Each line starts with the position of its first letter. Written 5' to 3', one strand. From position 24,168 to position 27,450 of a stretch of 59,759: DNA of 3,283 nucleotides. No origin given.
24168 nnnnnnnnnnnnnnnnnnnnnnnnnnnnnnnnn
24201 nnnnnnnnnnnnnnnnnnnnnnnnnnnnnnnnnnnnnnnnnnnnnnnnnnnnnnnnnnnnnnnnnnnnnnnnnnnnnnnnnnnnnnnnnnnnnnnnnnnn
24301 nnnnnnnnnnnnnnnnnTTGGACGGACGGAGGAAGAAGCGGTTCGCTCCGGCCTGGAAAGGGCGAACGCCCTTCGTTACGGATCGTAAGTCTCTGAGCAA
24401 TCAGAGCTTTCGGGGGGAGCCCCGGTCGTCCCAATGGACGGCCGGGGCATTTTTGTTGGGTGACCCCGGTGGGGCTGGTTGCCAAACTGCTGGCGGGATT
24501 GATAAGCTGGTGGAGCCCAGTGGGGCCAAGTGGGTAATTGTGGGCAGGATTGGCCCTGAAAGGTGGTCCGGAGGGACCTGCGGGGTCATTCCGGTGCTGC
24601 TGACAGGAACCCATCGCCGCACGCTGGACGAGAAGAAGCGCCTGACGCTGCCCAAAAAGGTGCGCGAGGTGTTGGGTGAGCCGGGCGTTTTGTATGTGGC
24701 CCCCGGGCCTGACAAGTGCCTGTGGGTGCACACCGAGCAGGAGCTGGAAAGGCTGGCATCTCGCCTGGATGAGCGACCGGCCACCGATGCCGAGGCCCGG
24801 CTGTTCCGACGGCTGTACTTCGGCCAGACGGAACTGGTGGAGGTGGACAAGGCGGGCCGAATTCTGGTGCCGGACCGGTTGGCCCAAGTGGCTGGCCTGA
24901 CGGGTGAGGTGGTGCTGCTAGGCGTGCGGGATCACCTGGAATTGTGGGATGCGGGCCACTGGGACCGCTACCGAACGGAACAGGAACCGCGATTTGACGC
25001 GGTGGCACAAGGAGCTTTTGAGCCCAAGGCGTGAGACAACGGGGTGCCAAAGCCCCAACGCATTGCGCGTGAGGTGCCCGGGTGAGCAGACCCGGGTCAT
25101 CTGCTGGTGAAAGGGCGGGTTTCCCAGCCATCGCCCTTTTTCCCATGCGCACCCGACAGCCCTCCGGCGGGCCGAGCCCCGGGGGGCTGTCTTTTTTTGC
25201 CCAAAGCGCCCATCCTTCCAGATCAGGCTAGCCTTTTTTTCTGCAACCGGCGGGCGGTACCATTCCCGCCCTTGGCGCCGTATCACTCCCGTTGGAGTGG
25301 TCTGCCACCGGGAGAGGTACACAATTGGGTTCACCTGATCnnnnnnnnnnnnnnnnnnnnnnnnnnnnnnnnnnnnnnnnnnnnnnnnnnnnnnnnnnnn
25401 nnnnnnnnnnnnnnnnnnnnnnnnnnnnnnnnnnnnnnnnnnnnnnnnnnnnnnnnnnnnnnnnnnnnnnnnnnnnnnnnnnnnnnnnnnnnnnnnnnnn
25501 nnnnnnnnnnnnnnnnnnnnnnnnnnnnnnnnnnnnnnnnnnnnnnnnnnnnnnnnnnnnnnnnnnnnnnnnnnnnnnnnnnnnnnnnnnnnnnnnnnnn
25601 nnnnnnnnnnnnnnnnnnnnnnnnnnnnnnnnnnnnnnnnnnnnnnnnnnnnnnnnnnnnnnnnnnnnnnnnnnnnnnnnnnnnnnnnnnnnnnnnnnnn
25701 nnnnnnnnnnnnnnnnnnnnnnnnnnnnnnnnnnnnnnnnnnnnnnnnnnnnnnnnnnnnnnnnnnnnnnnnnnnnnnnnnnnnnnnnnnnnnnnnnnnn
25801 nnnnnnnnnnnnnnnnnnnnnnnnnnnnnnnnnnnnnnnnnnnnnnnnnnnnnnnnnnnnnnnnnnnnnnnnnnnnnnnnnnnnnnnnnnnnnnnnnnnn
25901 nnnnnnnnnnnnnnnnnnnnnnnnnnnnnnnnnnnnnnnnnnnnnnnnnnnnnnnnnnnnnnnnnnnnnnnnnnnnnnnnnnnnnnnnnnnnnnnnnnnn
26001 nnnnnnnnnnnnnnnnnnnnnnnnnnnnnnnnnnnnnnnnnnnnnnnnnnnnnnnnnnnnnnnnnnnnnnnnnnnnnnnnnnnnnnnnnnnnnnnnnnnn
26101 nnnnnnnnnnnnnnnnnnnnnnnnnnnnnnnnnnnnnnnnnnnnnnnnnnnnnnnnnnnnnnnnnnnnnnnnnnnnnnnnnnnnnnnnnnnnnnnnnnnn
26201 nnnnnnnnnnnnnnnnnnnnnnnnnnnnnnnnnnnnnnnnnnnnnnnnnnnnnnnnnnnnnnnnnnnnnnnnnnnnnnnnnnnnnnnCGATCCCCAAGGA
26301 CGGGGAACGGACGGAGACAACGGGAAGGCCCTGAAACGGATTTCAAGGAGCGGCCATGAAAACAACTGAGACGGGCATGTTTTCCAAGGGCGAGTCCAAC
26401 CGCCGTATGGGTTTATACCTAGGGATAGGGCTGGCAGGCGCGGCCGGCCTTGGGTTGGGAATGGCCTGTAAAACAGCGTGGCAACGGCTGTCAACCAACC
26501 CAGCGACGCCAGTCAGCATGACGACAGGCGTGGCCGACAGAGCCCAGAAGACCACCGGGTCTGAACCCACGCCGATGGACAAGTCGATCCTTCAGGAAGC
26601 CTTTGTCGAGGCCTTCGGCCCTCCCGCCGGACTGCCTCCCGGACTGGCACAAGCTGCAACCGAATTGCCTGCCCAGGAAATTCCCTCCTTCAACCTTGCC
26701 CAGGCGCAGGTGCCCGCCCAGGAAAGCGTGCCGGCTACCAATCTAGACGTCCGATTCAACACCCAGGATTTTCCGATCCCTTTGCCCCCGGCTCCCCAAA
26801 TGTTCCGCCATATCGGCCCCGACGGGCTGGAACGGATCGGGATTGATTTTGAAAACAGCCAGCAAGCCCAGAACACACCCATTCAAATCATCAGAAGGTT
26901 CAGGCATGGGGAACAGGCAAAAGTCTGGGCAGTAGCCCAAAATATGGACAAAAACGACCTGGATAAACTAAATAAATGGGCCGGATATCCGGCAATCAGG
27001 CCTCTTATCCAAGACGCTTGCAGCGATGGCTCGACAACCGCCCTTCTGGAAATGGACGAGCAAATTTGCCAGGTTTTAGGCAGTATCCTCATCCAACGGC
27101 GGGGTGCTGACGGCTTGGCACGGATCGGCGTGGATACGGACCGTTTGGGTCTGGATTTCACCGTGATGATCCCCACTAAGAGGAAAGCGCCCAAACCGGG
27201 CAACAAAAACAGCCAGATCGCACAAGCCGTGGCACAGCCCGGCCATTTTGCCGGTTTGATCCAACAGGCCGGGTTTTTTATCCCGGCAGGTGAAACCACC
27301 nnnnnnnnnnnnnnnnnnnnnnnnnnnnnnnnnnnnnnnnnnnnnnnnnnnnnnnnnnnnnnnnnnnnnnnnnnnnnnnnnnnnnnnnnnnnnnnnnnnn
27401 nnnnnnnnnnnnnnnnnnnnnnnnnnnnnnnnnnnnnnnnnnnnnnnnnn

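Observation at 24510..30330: Non-canonical head of a division/cell-wall cluster: mraZ-rsmH followed by two unknown envelope proteins instead of ftsL/ftsI/mur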

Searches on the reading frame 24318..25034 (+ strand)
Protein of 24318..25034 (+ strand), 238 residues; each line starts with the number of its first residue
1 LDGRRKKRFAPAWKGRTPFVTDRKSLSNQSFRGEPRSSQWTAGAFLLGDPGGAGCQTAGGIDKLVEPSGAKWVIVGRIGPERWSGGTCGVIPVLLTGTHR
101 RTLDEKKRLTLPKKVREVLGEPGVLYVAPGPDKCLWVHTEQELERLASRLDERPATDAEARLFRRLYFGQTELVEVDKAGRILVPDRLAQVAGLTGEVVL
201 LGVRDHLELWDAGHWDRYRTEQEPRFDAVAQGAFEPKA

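Call 3: search_protein_families(library=pfam, proteins=[window:24318-25034:+], max_evalue=0.01)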
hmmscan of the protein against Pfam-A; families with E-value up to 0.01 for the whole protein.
window:24318-25034:+ (238 aa): 1 family
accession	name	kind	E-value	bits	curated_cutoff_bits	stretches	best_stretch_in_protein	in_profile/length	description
PF02381.23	MraZ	-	1.5e-24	86.2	23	2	168-230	2-65/72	MraZ protein, putative antitoxin-like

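Call 4: search_protein_families(library=ncbifam, proteins=[window:24318-25034:+], max_evalue=0.01)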
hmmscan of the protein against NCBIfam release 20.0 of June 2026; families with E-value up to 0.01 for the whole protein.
window:24318-25034:+ (238 aa): 8 families
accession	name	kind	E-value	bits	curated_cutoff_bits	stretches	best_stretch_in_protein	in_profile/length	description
TIGR00242.1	TIGR00242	equivalog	1.9e-31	108.9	98.35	1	95-230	2-136/144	division/cell wall cluster transcriptional repressor MraZ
NF001476.0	PRK00326.2-2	equivalog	2.1e-18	66.5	162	1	97-218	7-138/163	division/cell wall cluster transcriptional repressor MraZ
NF001482.0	PRK00326.3-4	equivalog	1.8e-16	60.2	168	1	95-229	2-151/160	division/cell wall cluster transcriptional repressor MraZ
NF001477.0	PRK00326.2-4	equivalog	1.5e-14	54.1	162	1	97-225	6-137/155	division/cell wall cluster transcriptional repressor MraZ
NF001483.0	PRK00326.3-5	equivalog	1.4e-09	38.4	239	1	134-219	45-131/155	division/cell wall cluster transcriptional repressor MraZ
NF001475.0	PRK00326.2-1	equivalog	3.3e-07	30.4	257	1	101-219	10-131/149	division/cell wall cluster transcriptional repressor MraZ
TIGR01439.1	lp_hng_hel_AbrB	domain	0.00036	20.2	28.3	0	100-120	1-21/44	transcriptional regulator, AbrB family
NF006352.0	PRK08577.1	equivalog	0.0036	17.4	140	0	171-203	4-36/136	hypothetical protein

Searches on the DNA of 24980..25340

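Call 81: search_rna_families(source=window, start=24980, end=25340, threshold=evalue, max_evalue=10)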
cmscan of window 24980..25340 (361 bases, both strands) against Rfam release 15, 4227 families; matches with E-value up to 10: 4.
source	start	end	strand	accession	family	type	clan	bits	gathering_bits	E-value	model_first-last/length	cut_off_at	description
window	25155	25191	+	RF03366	mir-3122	Gene; miRNA;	-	14.6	92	8.5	1-73/73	no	mir-3122 microRNA precursor family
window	25227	25295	+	RF01838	sobemo_FSE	Cis-reg; frameshift_element;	-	13.9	55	3.2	1-79/79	no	sobemovirus ribosomal frameshift elemental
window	25073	25138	-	RF02985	ftsZ-DE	Gene; sRNA;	-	13.1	72.2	5.6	1-69/69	no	ftsZ-DE RNA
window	25195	25303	+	RF01906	HOTAIR_3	Gene; lncRNA;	-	12.3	80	2.3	1-98/98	no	HOTAIR conserved region 3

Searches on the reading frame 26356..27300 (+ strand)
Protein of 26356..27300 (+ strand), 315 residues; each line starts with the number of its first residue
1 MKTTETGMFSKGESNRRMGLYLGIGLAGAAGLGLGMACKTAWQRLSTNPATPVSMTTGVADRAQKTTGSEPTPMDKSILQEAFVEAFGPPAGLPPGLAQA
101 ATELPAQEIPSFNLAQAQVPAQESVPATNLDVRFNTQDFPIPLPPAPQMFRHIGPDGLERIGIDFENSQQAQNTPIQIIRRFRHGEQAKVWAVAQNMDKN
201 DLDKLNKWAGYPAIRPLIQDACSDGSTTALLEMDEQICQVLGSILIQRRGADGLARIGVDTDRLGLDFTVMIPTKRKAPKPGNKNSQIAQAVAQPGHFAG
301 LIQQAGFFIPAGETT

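Call 6: search_protein_families(library=pfam, proteins=[window:26356-27300:+], max_evalue=10)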
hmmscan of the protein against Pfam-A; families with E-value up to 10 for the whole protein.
window:26356-27300:+ (315 aa): 0 families
